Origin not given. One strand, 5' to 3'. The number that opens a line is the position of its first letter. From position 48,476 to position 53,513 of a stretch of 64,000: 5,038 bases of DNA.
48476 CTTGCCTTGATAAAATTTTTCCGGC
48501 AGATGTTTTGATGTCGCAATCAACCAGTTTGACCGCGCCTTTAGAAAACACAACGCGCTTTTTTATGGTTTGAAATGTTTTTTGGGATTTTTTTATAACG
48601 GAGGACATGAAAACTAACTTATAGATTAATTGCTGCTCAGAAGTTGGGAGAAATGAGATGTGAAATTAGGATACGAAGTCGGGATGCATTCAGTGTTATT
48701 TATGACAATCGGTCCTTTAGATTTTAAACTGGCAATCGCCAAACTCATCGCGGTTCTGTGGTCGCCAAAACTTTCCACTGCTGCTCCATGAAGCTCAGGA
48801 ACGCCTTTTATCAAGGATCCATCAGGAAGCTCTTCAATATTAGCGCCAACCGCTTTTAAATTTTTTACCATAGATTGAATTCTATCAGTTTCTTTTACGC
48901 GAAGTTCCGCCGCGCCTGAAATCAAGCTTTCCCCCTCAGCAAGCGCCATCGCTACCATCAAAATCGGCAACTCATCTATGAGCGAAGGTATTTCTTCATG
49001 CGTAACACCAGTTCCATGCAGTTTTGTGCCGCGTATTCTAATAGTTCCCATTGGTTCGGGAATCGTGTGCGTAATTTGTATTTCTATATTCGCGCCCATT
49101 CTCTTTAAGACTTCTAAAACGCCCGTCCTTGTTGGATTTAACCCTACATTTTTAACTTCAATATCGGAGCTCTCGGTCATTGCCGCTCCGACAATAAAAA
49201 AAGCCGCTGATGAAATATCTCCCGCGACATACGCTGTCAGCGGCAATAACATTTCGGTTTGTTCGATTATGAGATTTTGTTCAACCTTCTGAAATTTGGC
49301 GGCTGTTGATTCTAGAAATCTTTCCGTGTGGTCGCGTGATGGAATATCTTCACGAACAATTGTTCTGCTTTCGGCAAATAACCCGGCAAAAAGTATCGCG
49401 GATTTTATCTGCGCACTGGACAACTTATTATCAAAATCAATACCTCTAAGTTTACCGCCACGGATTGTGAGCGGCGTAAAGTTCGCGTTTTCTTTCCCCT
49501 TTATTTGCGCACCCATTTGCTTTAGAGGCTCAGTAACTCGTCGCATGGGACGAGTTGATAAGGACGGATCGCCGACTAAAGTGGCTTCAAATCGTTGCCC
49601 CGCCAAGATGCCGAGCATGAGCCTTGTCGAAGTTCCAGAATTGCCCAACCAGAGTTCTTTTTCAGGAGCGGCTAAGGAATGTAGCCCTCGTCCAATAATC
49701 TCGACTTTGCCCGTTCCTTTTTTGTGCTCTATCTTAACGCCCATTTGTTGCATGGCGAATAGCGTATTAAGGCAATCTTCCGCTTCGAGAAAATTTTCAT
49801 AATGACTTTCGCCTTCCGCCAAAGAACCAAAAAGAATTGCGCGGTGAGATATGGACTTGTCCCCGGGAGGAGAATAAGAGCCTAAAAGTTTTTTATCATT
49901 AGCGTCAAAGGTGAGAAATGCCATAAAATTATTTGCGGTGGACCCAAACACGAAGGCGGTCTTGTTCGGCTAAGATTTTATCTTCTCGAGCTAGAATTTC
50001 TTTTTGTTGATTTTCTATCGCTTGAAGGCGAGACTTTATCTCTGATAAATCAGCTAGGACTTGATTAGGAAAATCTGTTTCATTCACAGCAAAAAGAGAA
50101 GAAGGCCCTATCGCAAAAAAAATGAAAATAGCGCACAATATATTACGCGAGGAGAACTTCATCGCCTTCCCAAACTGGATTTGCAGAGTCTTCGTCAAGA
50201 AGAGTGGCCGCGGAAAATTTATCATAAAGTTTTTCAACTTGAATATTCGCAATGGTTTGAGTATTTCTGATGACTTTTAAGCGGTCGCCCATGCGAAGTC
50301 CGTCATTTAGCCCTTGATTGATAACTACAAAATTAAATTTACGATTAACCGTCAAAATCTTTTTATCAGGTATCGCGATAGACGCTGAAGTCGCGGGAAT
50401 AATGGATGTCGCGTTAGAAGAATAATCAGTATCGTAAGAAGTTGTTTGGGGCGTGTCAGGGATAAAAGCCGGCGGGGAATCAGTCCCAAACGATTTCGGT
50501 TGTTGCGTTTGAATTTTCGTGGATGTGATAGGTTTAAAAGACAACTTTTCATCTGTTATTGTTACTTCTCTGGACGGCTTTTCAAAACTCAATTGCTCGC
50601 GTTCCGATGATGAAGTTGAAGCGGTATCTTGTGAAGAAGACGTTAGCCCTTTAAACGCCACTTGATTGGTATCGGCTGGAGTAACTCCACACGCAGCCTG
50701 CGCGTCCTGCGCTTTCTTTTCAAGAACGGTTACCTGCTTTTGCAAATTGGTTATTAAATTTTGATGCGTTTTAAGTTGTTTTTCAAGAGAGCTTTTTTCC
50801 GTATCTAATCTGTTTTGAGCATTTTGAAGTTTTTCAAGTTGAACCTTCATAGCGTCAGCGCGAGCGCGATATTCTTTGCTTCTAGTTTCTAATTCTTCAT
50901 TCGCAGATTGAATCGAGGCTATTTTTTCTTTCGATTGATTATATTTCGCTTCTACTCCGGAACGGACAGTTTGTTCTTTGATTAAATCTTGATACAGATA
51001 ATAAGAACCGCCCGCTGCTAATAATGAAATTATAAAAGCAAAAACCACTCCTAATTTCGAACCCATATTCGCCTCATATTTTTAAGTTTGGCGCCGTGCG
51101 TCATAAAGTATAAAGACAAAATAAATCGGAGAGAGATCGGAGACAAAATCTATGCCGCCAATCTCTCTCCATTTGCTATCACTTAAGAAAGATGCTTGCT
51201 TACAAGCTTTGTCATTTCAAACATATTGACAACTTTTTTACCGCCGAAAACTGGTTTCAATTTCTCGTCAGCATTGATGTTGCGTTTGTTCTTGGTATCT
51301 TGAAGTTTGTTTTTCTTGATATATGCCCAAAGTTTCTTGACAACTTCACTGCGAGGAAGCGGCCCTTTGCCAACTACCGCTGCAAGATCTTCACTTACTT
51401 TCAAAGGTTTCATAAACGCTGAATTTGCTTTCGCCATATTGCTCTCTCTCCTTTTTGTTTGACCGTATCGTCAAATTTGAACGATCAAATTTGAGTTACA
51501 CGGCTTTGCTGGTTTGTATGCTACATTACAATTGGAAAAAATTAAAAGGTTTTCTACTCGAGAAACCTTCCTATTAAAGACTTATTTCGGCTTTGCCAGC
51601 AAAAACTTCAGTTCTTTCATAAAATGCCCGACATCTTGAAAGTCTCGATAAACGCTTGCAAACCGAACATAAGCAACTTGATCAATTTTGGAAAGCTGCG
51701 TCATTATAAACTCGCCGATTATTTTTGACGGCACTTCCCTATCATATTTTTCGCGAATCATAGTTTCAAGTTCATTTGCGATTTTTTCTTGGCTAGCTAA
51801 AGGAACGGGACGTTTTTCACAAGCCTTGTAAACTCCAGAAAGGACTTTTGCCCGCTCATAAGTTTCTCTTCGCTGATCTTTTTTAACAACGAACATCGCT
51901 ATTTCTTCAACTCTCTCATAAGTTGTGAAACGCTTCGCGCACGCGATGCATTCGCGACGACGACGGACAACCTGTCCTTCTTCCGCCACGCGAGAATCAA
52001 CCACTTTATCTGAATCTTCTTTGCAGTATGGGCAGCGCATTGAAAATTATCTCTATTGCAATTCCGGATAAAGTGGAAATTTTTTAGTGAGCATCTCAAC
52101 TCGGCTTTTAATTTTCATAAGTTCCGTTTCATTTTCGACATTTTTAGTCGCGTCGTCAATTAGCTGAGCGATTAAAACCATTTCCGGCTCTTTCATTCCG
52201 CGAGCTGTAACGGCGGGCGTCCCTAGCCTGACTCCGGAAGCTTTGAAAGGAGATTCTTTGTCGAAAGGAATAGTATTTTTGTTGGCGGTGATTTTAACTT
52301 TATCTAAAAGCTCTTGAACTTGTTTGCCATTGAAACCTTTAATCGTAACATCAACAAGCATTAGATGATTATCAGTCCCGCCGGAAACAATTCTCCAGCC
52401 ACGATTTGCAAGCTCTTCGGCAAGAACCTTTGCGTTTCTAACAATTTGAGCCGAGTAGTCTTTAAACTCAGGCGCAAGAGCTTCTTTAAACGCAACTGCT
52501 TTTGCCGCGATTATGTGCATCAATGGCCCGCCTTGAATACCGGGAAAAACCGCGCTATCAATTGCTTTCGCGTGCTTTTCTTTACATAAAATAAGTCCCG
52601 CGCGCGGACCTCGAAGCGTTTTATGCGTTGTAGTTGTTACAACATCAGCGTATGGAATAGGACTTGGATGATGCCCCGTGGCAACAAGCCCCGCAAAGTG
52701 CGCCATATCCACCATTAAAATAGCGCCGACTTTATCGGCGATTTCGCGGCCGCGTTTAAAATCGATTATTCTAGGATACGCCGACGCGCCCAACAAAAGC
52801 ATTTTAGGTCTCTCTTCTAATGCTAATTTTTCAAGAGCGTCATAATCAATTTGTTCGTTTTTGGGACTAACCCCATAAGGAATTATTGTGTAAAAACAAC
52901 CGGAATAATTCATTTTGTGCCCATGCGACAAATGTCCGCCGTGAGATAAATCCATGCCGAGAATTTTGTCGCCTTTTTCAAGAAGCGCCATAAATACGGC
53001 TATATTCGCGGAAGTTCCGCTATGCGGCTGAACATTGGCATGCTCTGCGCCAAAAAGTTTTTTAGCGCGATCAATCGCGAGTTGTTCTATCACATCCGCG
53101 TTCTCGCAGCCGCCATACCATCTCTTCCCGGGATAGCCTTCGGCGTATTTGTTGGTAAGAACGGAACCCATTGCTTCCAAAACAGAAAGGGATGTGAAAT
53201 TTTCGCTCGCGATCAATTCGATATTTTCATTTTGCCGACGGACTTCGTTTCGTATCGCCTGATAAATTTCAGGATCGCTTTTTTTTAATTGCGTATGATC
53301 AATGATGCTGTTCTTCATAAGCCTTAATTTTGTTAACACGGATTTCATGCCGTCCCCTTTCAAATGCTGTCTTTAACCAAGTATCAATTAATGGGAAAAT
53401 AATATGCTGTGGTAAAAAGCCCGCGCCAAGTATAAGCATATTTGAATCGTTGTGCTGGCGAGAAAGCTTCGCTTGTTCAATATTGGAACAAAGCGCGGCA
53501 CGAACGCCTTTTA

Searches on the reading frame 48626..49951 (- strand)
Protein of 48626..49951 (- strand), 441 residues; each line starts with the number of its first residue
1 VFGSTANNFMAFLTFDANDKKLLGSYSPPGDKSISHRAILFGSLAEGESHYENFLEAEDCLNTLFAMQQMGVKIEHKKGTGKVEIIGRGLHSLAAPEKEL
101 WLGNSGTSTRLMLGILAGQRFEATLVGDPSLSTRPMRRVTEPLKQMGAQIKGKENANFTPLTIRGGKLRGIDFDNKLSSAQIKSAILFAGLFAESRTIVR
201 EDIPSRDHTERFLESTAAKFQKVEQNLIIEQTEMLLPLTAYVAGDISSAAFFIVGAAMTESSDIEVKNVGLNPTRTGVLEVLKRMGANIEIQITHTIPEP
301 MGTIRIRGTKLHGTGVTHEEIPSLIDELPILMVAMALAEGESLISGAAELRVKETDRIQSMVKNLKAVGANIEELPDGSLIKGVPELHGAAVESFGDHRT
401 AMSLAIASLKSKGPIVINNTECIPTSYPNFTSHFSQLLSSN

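Call 40: search_protein_families(library=pfam, proteins=[window:48626-49951:-], max_evalue=0.0001)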
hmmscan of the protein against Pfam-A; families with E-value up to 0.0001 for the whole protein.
window:48626-49951:- (441 aa): 1 family
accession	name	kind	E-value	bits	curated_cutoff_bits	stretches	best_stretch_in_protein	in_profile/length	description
PF00275.25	EPSP_synthase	-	9.9e-117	390.6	22.8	1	20-432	5-415/417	EPSP synthase (3-phosphoshikimate 1-carboxyvinyltransferase)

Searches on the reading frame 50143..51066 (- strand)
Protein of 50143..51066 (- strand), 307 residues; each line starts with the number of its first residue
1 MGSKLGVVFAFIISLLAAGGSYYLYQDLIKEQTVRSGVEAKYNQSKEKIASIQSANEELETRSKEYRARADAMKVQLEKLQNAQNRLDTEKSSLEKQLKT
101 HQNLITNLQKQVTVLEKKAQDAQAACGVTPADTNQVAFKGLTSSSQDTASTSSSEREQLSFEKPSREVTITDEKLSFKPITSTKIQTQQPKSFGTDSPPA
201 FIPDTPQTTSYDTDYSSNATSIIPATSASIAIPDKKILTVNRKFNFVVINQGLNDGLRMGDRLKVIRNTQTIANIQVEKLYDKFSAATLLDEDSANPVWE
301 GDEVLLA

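Call 40: search_protein_families(library=pfam, proteins=[window:50143-51066:-], max_evalue=0.0001)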
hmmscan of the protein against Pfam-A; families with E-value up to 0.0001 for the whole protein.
window:50143-51066:- (307 aa): 1 family
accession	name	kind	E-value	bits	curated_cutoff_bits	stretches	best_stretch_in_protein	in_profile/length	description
PF16538.11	FlgT_C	-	6.7e-05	23.7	27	0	247-274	4-31/77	Flagellar assembly protein T, C-terminal domain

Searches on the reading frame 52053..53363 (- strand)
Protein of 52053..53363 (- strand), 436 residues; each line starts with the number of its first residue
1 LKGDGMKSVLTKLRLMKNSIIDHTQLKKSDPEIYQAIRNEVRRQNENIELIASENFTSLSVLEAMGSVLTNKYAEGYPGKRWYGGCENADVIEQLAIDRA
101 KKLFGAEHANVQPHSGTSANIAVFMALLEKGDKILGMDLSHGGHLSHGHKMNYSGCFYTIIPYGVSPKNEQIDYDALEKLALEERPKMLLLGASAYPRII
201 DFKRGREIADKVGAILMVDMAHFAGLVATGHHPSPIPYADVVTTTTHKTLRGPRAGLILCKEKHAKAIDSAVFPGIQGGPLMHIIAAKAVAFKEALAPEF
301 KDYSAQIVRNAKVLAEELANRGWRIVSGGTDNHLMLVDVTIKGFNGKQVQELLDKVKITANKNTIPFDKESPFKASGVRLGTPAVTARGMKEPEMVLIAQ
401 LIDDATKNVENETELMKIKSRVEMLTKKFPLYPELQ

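Call 40: search_protein_families(library=pfam, proteins=[window:52053-53363:-], max_evalue=0.0001)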
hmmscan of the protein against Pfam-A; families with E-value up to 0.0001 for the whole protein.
window:52053-53363:- (436 aa): 4 families
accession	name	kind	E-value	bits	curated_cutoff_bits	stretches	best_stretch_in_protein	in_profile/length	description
PF00464.25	SHMT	-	6.1e-169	562.3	27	1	26-402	1-399/399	Serine hydroxymethyltransferase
PF00155.27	Aminotran_1_2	-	9.6e-13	48.5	19.7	1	102-329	53-301/361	Aminotransferase class I and II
PF01212.27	Beta_elim_lyase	-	3.7e-06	26.9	27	1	98-360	39-272/288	Beta-eliminating lyase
PF01053.26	Cys_Met_Meta_PP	-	3.9e-05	22.8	27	1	101-260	62-213/381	Cys/Met metabolism PLP-dependent enzyme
